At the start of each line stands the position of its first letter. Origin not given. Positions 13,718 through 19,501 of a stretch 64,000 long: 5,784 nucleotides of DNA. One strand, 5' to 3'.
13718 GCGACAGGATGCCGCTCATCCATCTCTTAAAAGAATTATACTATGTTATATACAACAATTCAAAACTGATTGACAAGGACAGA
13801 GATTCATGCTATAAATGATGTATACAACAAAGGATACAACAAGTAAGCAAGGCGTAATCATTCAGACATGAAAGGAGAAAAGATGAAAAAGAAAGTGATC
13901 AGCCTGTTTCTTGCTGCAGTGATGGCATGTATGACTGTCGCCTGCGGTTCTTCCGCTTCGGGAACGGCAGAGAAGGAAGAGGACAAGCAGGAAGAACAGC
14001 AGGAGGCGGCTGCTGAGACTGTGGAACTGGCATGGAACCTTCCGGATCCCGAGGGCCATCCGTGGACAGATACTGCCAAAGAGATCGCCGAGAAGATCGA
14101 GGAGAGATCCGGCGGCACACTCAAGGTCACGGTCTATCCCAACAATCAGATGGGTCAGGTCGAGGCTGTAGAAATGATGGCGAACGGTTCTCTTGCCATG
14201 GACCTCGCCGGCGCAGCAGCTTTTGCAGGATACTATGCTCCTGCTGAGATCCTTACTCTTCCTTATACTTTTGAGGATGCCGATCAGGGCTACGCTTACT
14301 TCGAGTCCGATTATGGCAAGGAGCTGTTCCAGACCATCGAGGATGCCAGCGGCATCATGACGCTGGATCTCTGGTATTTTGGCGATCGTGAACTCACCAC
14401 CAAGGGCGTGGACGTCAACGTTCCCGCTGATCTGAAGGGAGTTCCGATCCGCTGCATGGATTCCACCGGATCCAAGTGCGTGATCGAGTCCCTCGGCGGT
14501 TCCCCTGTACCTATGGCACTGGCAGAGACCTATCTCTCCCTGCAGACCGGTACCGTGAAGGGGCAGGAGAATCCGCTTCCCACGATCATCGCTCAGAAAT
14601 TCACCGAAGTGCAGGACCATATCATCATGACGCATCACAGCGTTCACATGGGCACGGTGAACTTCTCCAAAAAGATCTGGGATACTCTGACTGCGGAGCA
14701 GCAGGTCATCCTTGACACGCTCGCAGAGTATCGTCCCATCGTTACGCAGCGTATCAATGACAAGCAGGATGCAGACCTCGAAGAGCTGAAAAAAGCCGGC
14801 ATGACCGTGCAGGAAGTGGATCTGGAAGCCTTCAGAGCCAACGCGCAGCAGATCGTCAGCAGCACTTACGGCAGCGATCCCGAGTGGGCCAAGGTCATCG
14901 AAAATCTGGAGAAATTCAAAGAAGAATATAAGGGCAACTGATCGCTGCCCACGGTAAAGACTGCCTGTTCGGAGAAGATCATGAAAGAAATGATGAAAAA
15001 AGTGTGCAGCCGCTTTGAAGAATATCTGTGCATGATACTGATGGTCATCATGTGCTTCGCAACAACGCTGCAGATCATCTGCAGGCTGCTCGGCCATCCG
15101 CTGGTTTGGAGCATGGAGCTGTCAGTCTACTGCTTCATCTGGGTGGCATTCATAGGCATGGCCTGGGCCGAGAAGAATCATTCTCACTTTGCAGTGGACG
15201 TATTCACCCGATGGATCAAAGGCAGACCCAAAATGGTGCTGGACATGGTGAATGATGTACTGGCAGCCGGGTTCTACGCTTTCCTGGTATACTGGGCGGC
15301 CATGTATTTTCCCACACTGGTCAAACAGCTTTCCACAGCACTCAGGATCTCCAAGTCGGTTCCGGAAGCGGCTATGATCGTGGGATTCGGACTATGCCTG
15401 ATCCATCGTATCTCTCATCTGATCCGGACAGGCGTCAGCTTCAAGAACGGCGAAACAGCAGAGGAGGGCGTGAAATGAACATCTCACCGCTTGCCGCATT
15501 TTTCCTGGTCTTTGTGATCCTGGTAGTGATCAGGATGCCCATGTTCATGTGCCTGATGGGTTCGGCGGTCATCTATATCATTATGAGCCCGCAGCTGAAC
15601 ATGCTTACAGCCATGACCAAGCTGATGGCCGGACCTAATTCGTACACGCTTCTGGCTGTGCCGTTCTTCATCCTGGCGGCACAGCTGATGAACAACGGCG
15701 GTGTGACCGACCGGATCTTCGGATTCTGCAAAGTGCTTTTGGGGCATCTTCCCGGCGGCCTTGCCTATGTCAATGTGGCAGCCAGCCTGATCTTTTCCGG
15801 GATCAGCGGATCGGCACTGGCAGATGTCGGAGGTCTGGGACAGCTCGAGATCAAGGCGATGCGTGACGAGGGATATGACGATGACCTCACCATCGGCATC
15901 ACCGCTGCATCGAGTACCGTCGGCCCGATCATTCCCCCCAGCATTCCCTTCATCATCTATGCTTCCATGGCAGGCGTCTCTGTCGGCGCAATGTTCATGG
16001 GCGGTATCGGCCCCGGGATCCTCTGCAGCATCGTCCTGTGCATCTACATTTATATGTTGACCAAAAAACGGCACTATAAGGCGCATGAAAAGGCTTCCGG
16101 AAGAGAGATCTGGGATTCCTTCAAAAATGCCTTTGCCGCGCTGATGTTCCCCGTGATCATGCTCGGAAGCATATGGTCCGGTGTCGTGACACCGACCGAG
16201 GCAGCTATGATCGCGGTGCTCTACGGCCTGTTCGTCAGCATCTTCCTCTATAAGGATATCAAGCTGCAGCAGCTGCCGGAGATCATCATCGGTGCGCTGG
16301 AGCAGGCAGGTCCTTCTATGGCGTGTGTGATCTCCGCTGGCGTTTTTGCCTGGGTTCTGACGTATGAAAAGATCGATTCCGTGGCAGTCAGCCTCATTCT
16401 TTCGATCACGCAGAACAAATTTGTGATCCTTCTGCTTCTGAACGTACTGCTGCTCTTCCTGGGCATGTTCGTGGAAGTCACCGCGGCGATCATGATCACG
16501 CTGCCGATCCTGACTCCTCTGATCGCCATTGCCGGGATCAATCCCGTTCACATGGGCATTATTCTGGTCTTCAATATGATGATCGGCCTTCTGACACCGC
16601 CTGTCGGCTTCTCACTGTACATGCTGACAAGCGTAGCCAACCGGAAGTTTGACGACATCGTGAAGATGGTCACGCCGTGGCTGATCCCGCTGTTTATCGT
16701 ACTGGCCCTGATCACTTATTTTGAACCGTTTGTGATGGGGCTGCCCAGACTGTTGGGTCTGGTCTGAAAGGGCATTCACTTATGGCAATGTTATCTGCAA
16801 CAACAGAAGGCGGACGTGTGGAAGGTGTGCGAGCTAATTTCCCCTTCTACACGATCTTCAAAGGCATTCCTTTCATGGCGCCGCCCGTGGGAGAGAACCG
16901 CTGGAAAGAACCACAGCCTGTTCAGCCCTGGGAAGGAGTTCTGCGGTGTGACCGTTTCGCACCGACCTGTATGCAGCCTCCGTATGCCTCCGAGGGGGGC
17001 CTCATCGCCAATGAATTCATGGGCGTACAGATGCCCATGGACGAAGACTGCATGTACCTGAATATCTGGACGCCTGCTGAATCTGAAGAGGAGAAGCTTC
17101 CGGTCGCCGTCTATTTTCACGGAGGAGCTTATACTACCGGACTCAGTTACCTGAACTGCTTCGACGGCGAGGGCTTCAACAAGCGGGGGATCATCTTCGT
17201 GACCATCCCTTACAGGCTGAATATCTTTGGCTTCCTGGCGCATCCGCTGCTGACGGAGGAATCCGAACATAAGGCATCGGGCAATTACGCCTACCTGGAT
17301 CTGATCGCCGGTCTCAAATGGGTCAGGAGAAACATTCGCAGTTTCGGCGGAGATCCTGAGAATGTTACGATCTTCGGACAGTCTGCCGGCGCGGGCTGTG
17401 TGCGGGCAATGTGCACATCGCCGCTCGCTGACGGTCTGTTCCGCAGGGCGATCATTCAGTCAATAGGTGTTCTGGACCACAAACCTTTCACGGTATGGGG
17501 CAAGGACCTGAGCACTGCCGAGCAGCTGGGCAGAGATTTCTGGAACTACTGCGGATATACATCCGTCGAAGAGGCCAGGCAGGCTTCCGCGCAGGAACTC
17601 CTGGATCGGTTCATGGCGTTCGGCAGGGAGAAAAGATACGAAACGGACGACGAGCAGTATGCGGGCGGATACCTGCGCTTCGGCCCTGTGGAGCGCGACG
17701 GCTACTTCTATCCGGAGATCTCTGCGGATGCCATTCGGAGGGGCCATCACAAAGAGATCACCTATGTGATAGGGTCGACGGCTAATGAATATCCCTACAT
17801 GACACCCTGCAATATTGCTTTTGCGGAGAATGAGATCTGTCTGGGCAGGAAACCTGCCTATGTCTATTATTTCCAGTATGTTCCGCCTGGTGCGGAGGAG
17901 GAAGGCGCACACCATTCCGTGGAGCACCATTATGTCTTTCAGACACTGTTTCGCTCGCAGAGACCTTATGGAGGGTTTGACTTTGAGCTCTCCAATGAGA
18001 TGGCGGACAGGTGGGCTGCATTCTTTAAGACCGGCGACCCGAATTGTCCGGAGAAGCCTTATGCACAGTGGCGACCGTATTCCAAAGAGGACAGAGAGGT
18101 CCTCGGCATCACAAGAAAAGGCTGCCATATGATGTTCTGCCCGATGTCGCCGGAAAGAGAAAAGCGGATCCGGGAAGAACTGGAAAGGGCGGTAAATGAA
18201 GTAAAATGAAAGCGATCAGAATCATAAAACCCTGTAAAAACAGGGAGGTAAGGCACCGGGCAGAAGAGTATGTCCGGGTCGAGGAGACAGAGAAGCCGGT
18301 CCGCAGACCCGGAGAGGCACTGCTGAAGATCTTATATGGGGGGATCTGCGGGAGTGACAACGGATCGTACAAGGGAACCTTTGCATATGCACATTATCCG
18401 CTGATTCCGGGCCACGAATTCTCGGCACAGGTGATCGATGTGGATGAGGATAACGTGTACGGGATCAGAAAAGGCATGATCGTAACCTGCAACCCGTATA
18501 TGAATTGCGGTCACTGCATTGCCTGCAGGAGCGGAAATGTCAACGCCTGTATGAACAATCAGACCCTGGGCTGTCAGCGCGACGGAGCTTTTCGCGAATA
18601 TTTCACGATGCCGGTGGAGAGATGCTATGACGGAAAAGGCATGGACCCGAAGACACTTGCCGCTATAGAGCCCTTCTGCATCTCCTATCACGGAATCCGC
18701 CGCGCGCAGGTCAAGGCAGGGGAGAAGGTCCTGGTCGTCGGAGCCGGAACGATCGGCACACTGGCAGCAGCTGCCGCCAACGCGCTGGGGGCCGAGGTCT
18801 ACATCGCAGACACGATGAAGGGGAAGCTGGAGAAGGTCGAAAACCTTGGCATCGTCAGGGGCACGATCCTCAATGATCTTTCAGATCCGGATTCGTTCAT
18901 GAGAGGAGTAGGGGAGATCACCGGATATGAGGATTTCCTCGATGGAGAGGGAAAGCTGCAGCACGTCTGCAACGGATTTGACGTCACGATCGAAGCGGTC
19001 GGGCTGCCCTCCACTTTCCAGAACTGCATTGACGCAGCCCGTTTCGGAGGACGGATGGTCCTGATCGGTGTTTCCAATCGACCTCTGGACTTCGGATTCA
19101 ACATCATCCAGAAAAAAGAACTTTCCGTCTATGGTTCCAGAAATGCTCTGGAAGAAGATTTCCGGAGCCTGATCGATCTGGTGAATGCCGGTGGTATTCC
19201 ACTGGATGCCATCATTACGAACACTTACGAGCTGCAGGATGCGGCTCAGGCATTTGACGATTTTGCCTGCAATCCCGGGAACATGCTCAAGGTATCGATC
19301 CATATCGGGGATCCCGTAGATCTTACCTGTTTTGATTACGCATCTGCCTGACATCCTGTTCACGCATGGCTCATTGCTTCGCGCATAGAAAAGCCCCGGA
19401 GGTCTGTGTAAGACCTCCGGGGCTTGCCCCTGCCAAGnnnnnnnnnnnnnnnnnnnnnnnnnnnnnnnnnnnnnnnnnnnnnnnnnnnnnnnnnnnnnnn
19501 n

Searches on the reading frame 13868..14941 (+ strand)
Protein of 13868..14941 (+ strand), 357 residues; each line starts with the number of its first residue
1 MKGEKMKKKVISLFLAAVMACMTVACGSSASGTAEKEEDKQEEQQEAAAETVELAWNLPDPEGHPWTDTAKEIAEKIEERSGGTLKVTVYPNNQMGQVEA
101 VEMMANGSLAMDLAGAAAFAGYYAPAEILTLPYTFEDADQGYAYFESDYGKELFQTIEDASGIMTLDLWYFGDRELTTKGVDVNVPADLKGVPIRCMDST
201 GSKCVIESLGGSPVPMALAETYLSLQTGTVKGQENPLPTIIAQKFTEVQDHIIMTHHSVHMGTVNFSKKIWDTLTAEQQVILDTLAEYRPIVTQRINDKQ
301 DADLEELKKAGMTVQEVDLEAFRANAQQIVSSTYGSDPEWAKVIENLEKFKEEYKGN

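Call 9: search_protein_families(library=pfam, proteins=[window:13868-14941:+], max_evalue=0.001)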
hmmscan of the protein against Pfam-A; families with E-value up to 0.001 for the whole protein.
window:13868-14941:+ (357 aa): 1 family
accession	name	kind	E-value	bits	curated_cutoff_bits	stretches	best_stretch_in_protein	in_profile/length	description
PF03480.18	DctP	-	3.6e-65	220.5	23.4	1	61-334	6-283/286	Bacterial extracellular solute-binding protein, family 7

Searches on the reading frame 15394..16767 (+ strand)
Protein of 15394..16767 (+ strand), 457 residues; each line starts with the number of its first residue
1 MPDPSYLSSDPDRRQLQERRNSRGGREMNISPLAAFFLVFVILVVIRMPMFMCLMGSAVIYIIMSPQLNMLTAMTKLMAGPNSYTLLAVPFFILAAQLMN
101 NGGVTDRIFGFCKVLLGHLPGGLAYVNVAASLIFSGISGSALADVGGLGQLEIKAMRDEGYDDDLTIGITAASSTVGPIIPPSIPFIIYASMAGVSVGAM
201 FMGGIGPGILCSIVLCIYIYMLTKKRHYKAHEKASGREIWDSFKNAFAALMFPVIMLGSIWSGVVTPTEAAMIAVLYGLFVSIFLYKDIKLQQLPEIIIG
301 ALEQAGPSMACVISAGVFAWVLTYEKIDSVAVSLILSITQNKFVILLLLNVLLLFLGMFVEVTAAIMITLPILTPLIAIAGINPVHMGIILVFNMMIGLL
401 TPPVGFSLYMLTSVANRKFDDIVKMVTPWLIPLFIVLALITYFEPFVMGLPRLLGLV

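Call 9: search_protein_families(library=pfam, proteins=[window:15394-16767:+], max_evalue=0.001)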
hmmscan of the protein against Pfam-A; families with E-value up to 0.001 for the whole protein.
window:15394-16767:+ (457 aa): 2 families
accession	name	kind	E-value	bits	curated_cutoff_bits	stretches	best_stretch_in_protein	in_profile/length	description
PF06808.19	DctM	-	5.3e-112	375.1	23.8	1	37-444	1-411/413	Tripartite ATP-independent periplasmic transporter, DctM component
PF03600.22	CitMHS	-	0.00021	21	31.9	1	240-441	6-177/336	Citrate transporter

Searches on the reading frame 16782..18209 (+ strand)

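Call 9: search_protein_families(library=pfam, proteins=[window:16782-18209:+], max_evalue=0.001)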
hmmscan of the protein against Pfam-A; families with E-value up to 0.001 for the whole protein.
window:16782-18209:+ (475 aa): 3 families
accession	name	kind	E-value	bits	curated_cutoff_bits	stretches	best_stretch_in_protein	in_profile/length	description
PF00135.34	COesterase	-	1.6e-96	324.7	27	2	6-342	5-322/515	Carboxylesterase family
PF20434.5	BD-FAE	-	1.2e-07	31.9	26.8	1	93-204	1-100/215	BD-FAE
PF07859.19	Abhydrolase_3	-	1.3e-06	28.8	25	1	170-213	48-91/210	alpha/beta hydrolase fold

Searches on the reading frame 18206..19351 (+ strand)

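Call 9: search_protein_families(library=pfam, proteins=[window:18206-19351:+], max_evalue=0.001)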
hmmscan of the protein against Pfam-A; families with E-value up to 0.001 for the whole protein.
window:18206-19351:+ (381 aa): 8 families
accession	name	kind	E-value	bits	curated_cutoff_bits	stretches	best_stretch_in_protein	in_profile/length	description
PF08240.17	ADH_N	-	2.5e-22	79.5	23.5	1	35-141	2-100/104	Alcohol dehydrogenase GroES-like domain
PF00107.32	ADH_zinc_N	-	5.9e-20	72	31.8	1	183-327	2-128/129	Zinc-binding dehydrogenase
PF16912.11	Glu_dehyd_C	-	2.6e-09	37.3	34.9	1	253-352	95-200/211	Glucose dehydrogenase C-terminus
PF01262.27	AlaDh_PNT_C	-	1.8e-08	34.5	23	1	172-215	28-72/214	Alanine dehydrogenase/PNT, C-terminal domain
PF13602.12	ADH_zinc_N_2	-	3.6e-08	34.8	27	1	251-352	16-122/134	Zinc-binding dehydrogenase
PF07992.20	Pyr_redox_2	-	7.3e-05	22.8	26.1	1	160-206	132-176/291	Pyridine nucleotide-disulphide oxidoreductase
PF02826.25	2-Hacid_dh_C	-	0.00019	21.3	25.1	1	171-216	35-80/178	D-isomer specific 2-hydroxyacid dehydrogenase, NAD binding domain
PF03486.20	HI0933_like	-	0.00025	21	50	1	174-234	2-62/244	HI0933-like protein Rossmann domain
